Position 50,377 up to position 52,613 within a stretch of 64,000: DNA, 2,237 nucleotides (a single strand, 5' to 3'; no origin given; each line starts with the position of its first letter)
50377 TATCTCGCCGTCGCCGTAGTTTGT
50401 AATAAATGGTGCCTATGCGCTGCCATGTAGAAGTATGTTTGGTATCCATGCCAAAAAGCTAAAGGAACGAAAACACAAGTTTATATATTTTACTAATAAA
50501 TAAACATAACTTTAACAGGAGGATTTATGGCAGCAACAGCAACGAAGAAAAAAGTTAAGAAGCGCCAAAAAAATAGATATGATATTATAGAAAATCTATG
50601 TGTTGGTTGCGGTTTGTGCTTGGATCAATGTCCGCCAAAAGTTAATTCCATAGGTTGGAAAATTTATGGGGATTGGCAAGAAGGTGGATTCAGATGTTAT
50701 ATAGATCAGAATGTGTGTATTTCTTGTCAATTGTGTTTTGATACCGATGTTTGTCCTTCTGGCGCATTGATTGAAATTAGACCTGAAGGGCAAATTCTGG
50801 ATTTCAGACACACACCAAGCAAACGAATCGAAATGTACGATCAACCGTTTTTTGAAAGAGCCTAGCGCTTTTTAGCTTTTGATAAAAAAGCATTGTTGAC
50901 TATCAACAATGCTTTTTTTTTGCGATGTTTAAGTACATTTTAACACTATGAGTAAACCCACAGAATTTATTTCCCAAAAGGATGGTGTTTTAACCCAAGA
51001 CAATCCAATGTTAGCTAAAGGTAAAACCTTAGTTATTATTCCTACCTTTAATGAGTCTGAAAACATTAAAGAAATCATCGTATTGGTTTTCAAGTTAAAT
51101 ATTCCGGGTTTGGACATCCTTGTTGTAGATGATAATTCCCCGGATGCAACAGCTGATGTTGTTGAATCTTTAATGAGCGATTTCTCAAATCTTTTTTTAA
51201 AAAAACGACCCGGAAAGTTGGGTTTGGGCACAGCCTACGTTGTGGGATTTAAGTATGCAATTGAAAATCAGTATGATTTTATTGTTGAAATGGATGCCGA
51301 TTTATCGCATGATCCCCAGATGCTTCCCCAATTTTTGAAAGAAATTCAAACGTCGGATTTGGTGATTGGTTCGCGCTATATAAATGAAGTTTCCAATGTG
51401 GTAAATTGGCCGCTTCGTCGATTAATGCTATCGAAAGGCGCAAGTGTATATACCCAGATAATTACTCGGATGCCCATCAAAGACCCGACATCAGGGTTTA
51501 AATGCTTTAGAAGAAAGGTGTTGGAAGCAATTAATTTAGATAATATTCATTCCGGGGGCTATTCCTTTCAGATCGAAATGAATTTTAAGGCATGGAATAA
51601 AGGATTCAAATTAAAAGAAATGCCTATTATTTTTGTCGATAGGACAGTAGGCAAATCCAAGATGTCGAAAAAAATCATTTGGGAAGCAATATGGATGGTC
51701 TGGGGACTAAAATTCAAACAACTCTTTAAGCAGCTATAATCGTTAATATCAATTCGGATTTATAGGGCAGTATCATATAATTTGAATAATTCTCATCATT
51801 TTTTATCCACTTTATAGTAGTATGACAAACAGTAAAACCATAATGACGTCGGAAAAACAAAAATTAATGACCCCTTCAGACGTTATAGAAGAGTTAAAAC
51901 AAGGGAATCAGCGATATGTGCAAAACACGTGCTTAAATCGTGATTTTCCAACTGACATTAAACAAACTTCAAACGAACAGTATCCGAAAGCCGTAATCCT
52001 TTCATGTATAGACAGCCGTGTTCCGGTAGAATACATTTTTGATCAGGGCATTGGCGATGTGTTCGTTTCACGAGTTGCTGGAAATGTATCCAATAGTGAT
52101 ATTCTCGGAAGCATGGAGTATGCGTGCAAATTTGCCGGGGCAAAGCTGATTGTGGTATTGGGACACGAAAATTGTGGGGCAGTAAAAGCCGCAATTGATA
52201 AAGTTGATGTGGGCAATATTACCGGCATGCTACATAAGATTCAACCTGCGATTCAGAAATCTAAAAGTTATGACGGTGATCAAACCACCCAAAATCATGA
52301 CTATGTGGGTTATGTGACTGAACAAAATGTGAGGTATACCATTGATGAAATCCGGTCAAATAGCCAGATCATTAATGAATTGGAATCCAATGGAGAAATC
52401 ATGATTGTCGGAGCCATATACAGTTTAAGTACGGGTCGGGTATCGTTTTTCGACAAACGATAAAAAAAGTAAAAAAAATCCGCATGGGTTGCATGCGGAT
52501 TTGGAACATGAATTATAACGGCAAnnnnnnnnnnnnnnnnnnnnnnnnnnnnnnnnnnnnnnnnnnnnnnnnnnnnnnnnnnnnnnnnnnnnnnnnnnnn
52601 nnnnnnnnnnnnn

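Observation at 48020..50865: pscA-pscB operon with a short PscB (112 aa) and a Pro/Ala/Lys-rich tract on PscA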

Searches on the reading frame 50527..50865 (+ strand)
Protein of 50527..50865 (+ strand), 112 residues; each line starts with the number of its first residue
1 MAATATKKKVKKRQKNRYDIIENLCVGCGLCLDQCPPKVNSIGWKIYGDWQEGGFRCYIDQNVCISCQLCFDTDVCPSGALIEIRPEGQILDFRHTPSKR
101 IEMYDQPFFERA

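Call 3: search_protein_families(library=pfam, proteins=[window:50527-50865:+])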
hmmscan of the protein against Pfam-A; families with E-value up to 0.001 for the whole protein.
window:50527-50865:+ (112 aa): 14 families
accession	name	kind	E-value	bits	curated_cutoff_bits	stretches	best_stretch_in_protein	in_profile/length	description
PF12838.12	Fer4_7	-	5.6e-11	43.2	27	2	25-80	2-52/52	4Fe-4S dicluster domain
PF00037.32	Fer4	-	5.8e-08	32.7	21.1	1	19-36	2-19/24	4Fe-4S binding domain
PF14697.11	Fer4_21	-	9.4e-08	32.5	35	1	8-36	24-52/59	4Fe-4S dicluster domain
PF13237.11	Fer4_10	-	1.5e-07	31.7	25.5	0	21-37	5-21/53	4Fe-4S dicluster domain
PF12797.12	Fer4_2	-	3.4e-07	30.2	24.5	1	20-36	5-21/22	4Fe-4S binding domain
PF12837.12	Fer4_6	-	1.3e-06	28.5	25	1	20-37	4-21/24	4Fe-4S binding domain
PF12800.12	Fer4_4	-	2.6e-06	27.7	24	0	23-36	2-15/17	4Fe-4S binding domain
PF13183.11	Fer4_8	-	4.3e-06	27.6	27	0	19-37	48-66/68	4Fe-4S dicluster domain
PF13187.11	Fer4_9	-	2.3e-05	24.8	27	0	11-38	21-50/52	4Fe-4S dicluster domain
PF13484.11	Fer4_16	-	2.6e-05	25.3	30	0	8-36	36-64/66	4Fe-4S double cluster binding domain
PF13534.11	Fer4_17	-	4.2e-05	24.4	22.2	0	9-39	33-60/61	4Fe-4S dicluster domain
PF25160.1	LdpA_Fe-S-bd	-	0.00054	20.1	27.6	1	18-38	21-41/49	LdpA Fe-S cluster-binding domain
PF12798.12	Fer4_3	-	0.00057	21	27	0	25-37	1-13/15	4Fe-4S binding domain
PF17179.9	Fer4_22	-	0.00061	21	27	0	8-38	64-94/95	4Fe-4S dicluster domain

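Call 4: search_protein_families(library=ncbifam, proteins=[window:50527-50865:+])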
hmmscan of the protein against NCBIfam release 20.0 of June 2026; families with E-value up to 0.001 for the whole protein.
window:50527-50865:+ (112 aa): 33 families (the best 25 are shown)
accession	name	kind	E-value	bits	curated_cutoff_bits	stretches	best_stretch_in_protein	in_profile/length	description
NF006221.0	PRK08348.1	subfamily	9.9e-08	31.8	124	0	59-86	41-66/136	NADH-plastoquinone oxidoreductase subunit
NF058577.1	FdxA_fam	equivalog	1.5e-07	31.4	65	1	14-36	27-49/52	4Fe-4S ferredoxin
TIGR01971.1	NuoI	subfamily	3.4e-07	29.9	113.05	1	5-39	63-97/121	NADH-quinone oxidoreductase, chain I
NF004543.0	PRK05888.2-5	equivalog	4.5e-07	29.6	243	1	23-84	59-118/217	NADH-quinone oxidoreductase subunit NuoI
TIGR02179.1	PorD_KorD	subfamily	1.7e-06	28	60.05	0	9-38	41-70/78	2-oxoacid:acceptor oxidoreductase, delta subunit, pyruvate/2-ketoisovalerate family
NF004538.0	PRK05888.1-4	equivalog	3e-06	27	135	1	6-41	83-116/162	NADH-quinone oxidoreductase subunit NuoI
TIGR04105.1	FeFe_hydrog_B1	subfamily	7.5e-06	24.9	450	0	8-36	173-201/462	monomeric [FeFe] hydrogenase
NF040864.1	HgcB_ferredoxin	equivalog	9.7e-06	25.3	99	0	20-40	11-31/93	mercury methylation ferredoxin HgcB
NF042909.1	FMH_DH_FwdF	exception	1.3e-05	24.5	375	1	19-82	11-73/336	tungsten-dependent formylmethanofuran dehydrogenase subunit FwdF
NF040684.1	PorD_Arch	equivalog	1.5e-05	25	120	0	10-38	49-77/85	pyruvate synthase subunit PorD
NF004539.0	PRK05888.1-5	equivalog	1.7e-05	24.5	225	0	5-37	82-114/162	NADH-quinone oxidoreductase subunit NuoI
NF005415.0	PRK06991.1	equivalog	2.4e-05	24.1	281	0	17-36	109-128/284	electron transport complex subunit RsxB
NF004537.0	PRK05888.1-3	equivalog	2.8e-05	23.7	163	1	9-39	99-129/204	NADH-quinone oxidoreductase subunit NuoI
NF007202.0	PRK09623.1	equivalog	3.1e-05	24.2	166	0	46-90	37-76/105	3-methyl-2-oxobutanoate dehydrogenase subunit delta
TIGR01944.1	rnfB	subfamily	3.5e-05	23.4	68.7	0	15-38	135-158/190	RnfABCDGE type electron transport complex subunit B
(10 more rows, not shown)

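Call 8: find_homologous_proteins(query=window:50527-50865:+)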
Query window:50527-50865:+ (112 aa): 17 proteins with E <= 0.001 among 18 candidates.
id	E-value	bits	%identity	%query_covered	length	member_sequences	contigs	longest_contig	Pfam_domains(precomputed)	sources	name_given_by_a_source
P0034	4.0e-74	264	99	100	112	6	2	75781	PF14697.12,PF12797.13,PF12837.13,PF00037.33,PF13484.12,PF12838.13,PF13237.12,PF13183.12,PF12800.13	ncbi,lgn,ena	-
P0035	1.4e-57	211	82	99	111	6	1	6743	PF14697.12,PF12797.13,PF12837.13,PF00037.33,PF13484.12,PF12838.13,PF13237.12,PF13183.12,PF12800.13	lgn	-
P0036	2.3e-56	207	81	99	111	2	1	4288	PF14697.12,PF12797.13,PF12837.13,PF00037.33,PF13484.12,PF12838.13,PF13237.12,PF13183.12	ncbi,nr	ncbi:MAG: 4Fe-4S dicluster domain-containing protein [Chlorobiales bacterium]|nr:4Fe-4S dicluster do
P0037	3.0e-53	197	76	96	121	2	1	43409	PF14697.12,PF12797.13,PF12837.13,PF00037.33,PF13484.12,PF12838.13,PF13534.12,PF13237.12,PF13183.12,PF13187.12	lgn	-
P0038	3.5e-52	193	75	95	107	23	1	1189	PF14697.12,PF12797.13,PF12837.13,PF00037.33,PF13484.12,PF12838.13,PF13237.12,PF13183.12,PF13187.12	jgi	-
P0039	3.2e-43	164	63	98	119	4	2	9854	PF14697.12,PF12797.13,PF12837.13,PF00037.33,PF13484.12,PF12838.13,PF13237.12,PF13183.12,PF12800.13,PF13187.12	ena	-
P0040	4.7e-43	164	64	93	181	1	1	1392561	PF14697.12,PF12797.13,PF12837.13,PF00037.33,PF12838.13,PF13237.12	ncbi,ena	-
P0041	7.4e-43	163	63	99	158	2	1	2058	PF14697.12,PF12797.13,PF12837.13,PF00037.33,PF13484.12,PF12838.13,PF13237.12,PF13187.12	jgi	-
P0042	3.0e-42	161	65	93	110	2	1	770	PF14697.12,PF12797.13,PF12837.13,PF00037.33,PF13484.12,PF12838.13,PF13534.12,PF13237.12,PF12800.13,PF13187.12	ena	-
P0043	3.0e-42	161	65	93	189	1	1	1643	PF14697.12,PF12797.13,PF12837.13,PF00037.33,PF12838.13,PF13237.12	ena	-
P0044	8.8e-42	160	64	93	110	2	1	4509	PF14697.12,PF12797.13,PF12837.13,PF00037.33,PF13484.12,PF12838.13,PF13237.12,PF13183.12,PF13187.12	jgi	jgi:photosystem P840 reaction center iron-sulfur protein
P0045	3.3e-41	158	64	92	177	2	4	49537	PF14697.12,PF12797.13,PF12837.13,PF00037.33,PF12838.13,PF13237.12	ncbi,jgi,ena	-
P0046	1.1e-38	150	61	93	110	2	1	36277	PF14697.12,PF12797.13,PF12837.13,PF00037.33,PF13484.12,PF12838.13,PF13237.12,PF12800.13,PF13187.12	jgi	jgi:photosystem P840 reaction center iron-sulfur protein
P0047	1.1e-37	146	58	88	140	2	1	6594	PF14697.12,PF12797.13,PF12837.13,PF00037.33,PF13484.12,PF12838.13,PF13237.12,PF13183.12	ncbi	ncbi:MAG: 4Fe-4S dicluster domain-containing protein, partial [Chlorobium sp.]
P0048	1.0e-36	143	62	88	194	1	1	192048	PF14697.12,PF12797.13,PF12837.13,PF00037.33,PF12838.13,PF13237.12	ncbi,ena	-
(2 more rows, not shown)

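Call 30: find_encoding_contigs(protein=P0034, flank=10000, max_places=4)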
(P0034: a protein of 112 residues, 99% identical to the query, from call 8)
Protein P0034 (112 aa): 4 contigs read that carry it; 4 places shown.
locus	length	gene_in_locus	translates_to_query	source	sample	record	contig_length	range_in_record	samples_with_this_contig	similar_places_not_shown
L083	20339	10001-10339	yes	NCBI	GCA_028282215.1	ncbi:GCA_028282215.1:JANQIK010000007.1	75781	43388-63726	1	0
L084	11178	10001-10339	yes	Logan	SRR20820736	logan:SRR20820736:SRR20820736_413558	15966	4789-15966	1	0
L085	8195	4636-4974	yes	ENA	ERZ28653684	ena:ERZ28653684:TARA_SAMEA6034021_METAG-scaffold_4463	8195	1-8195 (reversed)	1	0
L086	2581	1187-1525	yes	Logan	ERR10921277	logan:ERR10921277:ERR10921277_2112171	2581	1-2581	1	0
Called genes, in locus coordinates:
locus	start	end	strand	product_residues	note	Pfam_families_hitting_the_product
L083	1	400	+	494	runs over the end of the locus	PF00072:Response_reg, PF00158:Sigma54_activat, PF14532:Sigma54_activ_2, PF00004:AAA (weak), PF07728:AAA_5 (weak), PF25601:AAA_lid_14, PF02954:HTH_8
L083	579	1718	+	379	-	-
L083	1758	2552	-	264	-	PF01678:DAP_epimerase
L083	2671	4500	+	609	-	PF13428:TPR_14 (faint), PF14559:TPR_19 (faint), PF13174:TPR_6 (weak)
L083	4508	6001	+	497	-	PF01266:DAO, PF01593:Amino_oxidase, PF13450:NAD_binding_8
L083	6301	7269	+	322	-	PF02607:B12-binding_2, PF02310:B12-binding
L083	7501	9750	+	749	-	PF00223:PsaA_PsaB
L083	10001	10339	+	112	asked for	PF13183:Fer4_8 (faint), PF13484:Fer4_16 (faint), PF14697:Fer4_21 (faint), PF00037:Fer4 (faint), PF12797:Fer4_2 (faint), PF13237:Fer4_10 (faint), PF12837:Fer4_6 (faint), PF12838:Fer4_7 (weak), +1 more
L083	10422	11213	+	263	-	PF00535:Glycos_transf_2, PF10111:Glyco_tranf_2_2 (weak)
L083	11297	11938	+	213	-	PF00484:Pro_CA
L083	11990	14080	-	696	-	PF00009:GTP_EFTU, PF03144:GTP_EFTU_D2 (weak), PF22042:EF-G_D2, PF14492:EFG_III, PF03764:EFG_IV, PF00679:EFG_C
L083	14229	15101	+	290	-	PF08902:DUF1848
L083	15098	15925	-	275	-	PF07719:TPR_2 (faint), PF13181:TPR_8 (faint), PF13428:TPR_14 (faint), PF13371:TPR_9 (faint), PF13431:TPR_17 (faint), PF13432:TPR_16 (weak), PF00515:TPR_1 (weak), PF13414:TPR_11 (weak)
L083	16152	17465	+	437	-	PF03952:Enolase_N, PF00113:Enolase_C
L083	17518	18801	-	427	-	PF02844:GARS_N, PF01071:GARS_A, PF02655:ATP-grasp_3 (faint), PF02786:CPSase_L_D2 (faint), PF02843:GARS_C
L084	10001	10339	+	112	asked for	PF13183:Fer4_8 (faint), PF13484:Fer4_16 (faint), PF14697:Fer4_21 (faint), PF00037:Fer4 (faint), PF12797:Fer4_2 (faint), PF13237:Fer4_10 (faint), PF12837:Fer4_6 (faint), PF12838:Fer4_7 (weak), +1 more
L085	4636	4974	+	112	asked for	PF13183:Fer4_8 (faint), PF13484:Fer4_16 (faint), PF14697:Fer4_21 (faint), PF00037:Fer4 (faint), PF12797:Fer4_2 (faint), PF13237:Fer4_10 (faint), PF12837:Fer4_6 (faint), PF12838:Fer4_7 (weak), +1 more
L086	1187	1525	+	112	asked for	PF13183:Fer4_8 (faint), PF13484:Fer4_16 (faint), PF14697:Fer4_21 (faint), PF00037:Fer4 (faint), PF12797:Fer4_2 (faint), PF13237:Fer4_10 (faint), PF12837:Fer4_6 (faint), PF12838:Fer4_7 (weak), +1 more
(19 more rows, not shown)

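Call 34: search_solved_structures(query=window:50527-50865:+, show_alignments=2, max_evalue=0.001)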
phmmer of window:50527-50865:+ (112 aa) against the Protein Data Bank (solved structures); distinct sequences matched with E-value up to 0.001: 34.
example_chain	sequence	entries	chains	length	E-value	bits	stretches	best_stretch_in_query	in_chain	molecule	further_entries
8gwa_B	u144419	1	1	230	7.2e-45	155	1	8-109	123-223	Photosystem P840 reaction center iron-sulfur protein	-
6m32_B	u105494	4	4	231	7.3e-45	155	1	8-109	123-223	Photosystem P840 reaction center iron-sulfur protein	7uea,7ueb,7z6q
7vzg_B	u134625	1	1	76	2.3e-17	66.2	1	18-82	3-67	Photosystem P840 reaction center iron-sulfur protein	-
9sw6_H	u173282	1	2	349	2.5e-07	33.8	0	14-85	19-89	Tungsten formylmethanofuran dehydrogenase, subunit F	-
5t5i_F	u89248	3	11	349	1.2e-06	31.5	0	14-84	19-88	Tungsten formylmethanofuran dehydrogenase subunit fwdF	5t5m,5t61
6btm_B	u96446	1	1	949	8.2e-06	28.9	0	19-54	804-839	Alternative Complex III subunit B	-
7bkb_K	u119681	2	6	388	2.1e-05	27.6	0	14-84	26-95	Formylmethanofuran dehydrogenase, subunit F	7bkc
7tgh_S8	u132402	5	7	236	2.3e-05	27.4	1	16-83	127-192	NADH-ubiquinone oxidoreductase 1, chain, putative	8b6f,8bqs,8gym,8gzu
6u8y_N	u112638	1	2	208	3.5e-05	26.8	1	23-83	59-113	NADH dehydrogenase subunit I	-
8oh5_C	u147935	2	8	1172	5.9e-05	26.1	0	23-84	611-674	Formate dehydrogenase-O, major subunit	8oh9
8rvv_A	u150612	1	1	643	7.8e-05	25.7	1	9-82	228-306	H(2):CoB-CoM heterodisulfide,ferredoxin reductase subunit A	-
8rvu_a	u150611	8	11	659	8.1e-05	25.7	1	9-82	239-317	H(2):CoB-CoM heterodisulfide,ferredoxin reductase subunit A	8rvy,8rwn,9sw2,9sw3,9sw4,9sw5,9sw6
8e9g_I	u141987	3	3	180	0.00016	24.7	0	16-39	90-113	NADH-quinone oxidoreductase subunit I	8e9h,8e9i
7ar7_I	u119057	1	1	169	0.00021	24.3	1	16-83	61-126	NADH dehydrogenase [ubiquinone] iron-sulfur protein 8-A, mitochondrial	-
5lc5_I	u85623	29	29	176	0.00035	23.6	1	16-83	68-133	NADH dehydrogenase [ubiquinone] iron-sulfur protein 8, mitochondrial | Mitochondrial complex I, TYKY subunit | NADH:ubiquinone oxidoreductase core subunit S8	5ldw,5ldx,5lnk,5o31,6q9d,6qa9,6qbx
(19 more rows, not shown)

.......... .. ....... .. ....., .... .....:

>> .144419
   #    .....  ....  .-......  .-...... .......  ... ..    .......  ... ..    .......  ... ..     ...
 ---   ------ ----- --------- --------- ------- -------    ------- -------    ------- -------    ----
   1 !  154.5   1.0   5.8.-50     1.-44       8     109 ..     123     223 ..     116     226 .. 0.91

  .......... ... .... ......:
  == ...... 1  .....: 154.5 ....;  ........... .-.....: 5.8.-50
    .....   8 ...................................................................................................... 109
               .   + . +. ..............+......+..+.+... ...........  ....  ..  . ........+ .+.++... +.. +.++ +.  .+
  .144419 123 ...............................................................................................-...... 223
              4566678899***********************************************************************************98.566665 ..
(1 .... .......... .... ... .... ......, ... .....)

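Call 74: predict_structure(alignment_id=A2)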
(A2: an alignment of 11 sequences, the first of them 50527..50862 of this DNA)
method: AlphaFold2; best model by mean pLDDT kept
length: 112 residues; sequences in the alignment: 11
mean_pLDDT: 47.6   pTM: 0.34
mean pLDDT of the five models: 47.6, 43.7, 41.4, 39.4, 39.2
residues with pLDDT >= 90: 0; 70-90: 0; 50-70: 53; < 50: 59
segments of 3 or more residues with pLDDT < 50: 1-32, 34-45, 107-112
pLDDT, mean of each block of 10 residues (from residue 1): 40 31 37 46 49 55 50 53 56 56 52 41
secondary structure, 60 per line:
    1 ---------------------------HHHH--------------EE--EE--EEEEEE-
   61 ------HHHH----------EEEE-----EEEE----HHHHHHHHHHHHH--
elements in order: H28-31 E54-59 H67-70 E81-84 E90-93 H98-110

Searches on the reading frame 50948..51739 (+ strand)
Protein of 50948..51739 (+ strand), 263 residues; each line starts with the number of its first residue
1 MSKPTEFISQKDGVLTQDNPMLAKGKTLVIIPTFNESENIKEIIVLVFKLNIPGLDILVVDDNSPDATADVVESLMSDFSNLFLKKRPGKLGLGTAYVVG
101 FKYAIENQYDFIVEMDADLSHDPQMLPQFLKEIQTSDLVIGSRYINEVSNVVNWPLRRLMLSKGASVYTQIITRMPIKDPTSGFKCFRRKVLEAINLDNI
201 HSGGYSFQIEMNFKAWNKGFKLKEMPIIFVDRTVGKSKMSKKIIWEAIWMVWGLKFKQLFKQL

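Call 3: search_protein_families(library=pfam, proteins=[window:50948-51739:+])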
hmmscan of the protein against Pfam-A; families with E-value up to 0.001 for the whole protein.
window:50948-51739:+ (263 aa): 3 families
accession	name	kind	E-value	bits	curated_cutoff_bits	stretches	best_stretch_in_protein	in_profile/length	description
PF00535.33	Glycos_transf_2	-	3.3e-28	99.1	23.3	1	29-194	2-166/168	Glycosyl transferase family 2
PF13641.12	Glyco_tranf_2_3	-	1.3e-06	29.1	27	1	27-229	3-208/230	Glycosyltransferase like family 2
PF10111.15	Glyco_tranf_2_2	-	1.2e-05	25.4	27.3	1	29-136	2-109/276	Glycosyltransferase like family 2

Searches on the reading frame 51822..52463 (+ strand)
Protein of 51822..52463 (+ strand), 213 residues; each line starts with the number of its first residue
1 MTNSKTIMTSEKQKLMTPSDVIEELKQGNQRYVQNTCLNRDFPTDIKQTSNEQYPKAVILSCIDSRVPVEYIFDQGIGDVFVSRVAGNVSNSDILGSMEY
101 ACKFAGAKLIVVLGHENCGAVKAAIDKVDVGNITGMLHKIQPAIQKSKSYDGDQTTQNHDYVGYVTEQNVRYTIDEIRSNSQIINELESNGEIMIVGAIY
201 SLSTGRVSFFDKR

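Call 3: search_protein_families(library=pfam, proteins=[window:51822-52463:+])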
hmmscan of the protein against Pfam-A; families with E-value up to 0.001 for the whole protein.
window:51822-52463:+ (213 aa): 1 family
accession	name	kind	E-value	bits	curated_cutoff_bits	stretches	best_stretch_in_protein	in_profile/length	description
PF00484.24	Pro_CA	-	6.5e-42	143.9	25.7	1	57-207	1-156/156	Carbonic anhydrase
